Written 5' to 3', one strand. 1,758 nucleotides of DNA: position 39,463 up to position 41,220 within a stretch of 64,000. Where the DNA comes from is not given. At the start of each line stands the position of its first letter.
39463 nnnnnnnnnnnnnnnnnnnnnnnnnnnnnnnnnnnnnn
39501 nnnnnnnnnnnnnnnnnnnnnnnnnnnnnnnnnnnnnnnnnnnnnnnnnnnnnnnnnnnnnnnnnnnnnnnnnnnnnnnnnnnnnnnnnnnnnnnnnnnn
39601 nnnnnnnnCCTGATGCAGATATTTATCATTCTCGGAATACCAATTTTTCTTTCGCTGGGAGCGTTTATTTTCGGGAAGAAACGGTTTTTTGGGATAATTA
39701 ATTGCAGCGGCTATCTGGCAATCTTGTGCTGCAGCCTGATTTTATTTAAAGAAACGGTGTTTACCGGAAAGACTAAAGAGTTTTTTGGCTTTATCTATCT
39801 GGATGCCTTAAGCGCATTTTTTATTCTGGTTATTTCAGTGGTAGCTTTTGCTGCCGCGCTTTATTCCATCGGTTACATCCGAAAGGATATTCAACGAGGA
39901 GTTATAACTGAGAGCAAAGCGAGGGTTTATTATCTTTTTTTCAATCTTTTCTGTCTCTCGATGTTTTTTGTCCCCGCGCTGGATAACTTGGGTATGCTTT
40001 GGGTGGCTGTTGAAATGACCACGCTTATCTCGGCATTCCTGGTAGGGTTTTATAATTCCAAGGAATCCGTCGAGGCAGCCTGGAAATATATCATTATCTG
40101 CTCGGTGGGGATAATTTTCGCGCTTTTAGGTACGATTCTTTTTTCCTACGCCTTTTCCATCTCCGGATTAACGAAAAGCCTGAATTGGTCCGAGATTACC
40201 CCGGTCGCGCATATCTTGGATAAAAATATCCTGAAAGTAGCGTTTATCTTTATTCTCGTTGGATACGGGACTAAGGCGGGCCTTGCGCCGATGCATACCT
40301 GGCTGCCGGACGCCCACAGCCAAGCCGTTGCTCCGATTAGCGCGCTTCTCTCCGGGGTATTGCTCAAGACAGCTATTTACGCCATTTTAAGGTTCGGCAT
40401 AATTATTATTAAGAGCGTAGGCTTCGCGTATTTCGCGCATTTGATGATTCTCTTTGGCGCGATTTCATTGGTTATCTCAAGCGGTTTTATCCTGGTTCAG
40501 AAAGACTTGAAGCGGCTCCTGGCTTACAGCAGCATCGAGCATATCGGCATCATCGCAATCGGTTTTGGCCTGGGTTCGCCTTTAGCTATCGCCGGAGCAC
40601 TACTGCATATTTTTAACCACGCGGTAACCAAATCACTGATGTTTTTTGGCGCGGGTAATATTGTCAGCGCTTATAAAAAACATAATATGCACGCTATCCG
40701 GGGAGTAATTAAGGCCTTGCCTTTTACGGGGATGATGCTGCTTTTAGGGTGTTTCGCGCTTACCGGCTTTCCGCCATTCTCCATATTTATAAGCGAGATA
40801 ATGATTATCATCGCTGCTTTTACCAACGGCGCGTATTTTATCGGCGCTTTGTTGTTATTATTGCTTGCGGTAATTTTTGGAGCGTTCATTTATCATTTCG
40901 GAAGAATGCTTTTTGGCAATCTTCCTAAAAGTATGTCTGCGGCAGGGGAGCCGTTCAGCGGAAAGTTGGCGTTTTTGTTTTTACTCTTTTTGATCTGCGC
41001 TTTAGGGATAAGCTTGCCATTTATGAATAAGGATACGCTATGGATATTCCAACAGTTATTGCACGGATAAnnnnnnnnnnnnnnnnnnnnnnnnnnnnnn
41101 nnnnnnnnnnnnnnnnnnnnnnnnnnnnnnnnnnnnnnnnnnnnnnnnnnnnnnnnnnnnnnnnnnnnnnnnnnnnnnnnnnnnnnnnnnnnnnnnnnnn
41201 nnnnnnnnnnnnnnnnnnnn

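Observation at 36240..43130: Six-gene Ehr-type complex: complex-I/group-4-hydrogenase homolog whose catalytic subunit has lost all [NiFe] cysteine ligands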

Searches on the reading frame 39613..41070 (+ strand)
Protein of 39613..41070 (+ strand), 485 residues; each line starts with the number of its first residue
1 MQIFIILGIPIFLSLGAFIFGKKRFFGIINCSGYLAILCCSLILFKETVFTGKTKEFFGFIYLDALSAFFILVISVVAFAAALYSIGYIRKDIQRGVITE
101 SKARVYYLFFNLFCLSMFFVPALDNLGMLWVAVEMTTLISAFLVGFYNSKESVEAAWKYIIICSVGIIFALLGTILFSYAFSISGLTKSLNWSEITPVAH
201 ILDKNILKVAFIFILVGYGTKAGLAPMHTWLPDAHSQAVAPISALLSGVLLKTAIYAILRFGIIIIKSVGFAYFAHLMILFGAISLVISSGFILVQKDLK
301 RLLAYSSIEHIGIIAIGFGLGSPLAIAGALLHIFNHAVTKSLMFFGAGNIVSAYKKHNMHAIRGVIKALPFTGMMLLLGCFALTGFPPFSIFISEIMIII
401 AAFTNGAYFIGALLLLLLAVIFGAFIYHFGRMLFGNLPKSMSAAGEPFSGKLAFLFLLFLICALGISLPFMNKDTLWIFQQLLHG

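Call 4: search_protein_families(library=pfam, proteins=[window:39613-41070:+])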
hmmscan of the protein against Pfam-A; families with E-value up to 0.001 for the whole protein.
window:39613-41070:+ (485 aa): 2 families
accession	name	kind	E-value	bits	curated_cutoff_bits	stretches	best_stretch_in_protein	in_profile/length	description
PF00361.26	Proton_antipo_M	-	2.9e-50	171.6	21.5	1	125-413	3-286/294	NADH:quinone oxidoreductase/Mrp antiporter, TM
PF00662.26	Proton_antipo_N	-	4.4e-07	30.1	24.5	1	61-92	13-44/51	NADH-Ubiquinone oxidoreductase (complex I), chain 5 N-terminus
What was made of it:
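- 39613..41070 (+): ehrD: HyfF/NuoN-like antiporter-type subunit (485 aa). Pfam PF00361 at 2.9e-50 (call 4).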

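Call 5: search_protein_families(library=ncbifam, proteins=[window:39613-41070:+])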
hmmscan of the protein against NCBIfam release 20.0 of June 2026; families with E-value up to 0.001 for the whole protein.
window:39613-41070:+ (485 aa): 72 families (the best 25 are shown)
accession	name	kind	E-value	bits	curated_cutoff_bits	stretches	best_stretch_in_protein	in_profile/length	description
NF005044.0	PRK06458.1-4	equivalog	1.1e-139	466.7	610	1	6-470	10-481/531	hydrogenase 4 subunit F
NF005045.0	PRK06458.1-5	equivalog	9.9e-111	371.1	543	1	2-472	3-471/484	hydrogenase 4 subunit F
NF005041.0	PRK06458.1-1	equivalog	2.9e-105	353.3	951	1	27-469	36-480/526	hydrogenase 4 subunit F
NF005043.0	PRK06458.1-3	equivalog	1.2e-99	334.5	533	1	3-470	9-469/483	hydrogenase 4 subunit F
NF006427.0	PRK08676.1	equivalog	1.7e-86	291.1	511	1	26-476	29-476/486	hydrogenase membrane subunit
NF005042.0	PRK06458.1-2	equivalog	2.2e-75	254.5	437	1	48-437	44-406/439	hydrogenase 4 subunit F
NF005086.0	PRK06521.1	equivalog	2.4e-74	251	667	1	60-417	75-427/669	hydrogenase 4 subunit B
NF006241.0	PRK08377.1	equivalog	2.2e-59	201.8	645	1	61-466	74-461/494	NADH dehydrogenase subunit N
NF006418.0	PRK08667.1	equivalog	4.1e-59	200.7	794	1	35-423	43-428/644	hydrogenase membrane subunit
TIGR01972.1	NDH_I_M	subfamily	2.6e-53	181.4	263.8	1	61-466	74-466/486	NADH-quinone oxidoreductase subunit M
NF005097.0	PRK06525.1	equivalog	2.9e-53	181.3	430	1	46-468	58-476/480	hydrogenase 4 subunit D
NF006240.0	PRK08376.1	subfamily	3.5e-50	171.4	662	1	63-466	88-490/521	putative monovalent cation/H+ antiporter subunit D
NF006419.0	PRK08668.1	equivalog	8.6e-49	166.8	617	1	5-445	6-443/613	NADH dehydrogenase subunit M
TIGR01974.1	NDH_I_L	subfamily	7.5e-48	163.9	407.5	1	61-432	78-436/630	NADH-quinone oxidoreductase subunit L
NF005141.0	PRK06590.1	equivalog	2.2e-46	159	556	1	61-433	77-430/615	NADH-quinone oxidoreductase subunit L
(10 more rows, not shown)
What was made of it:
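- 39613..41070 (+): NCBIfam HyfF 467 bits, below the 610 cutoff (call 5).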
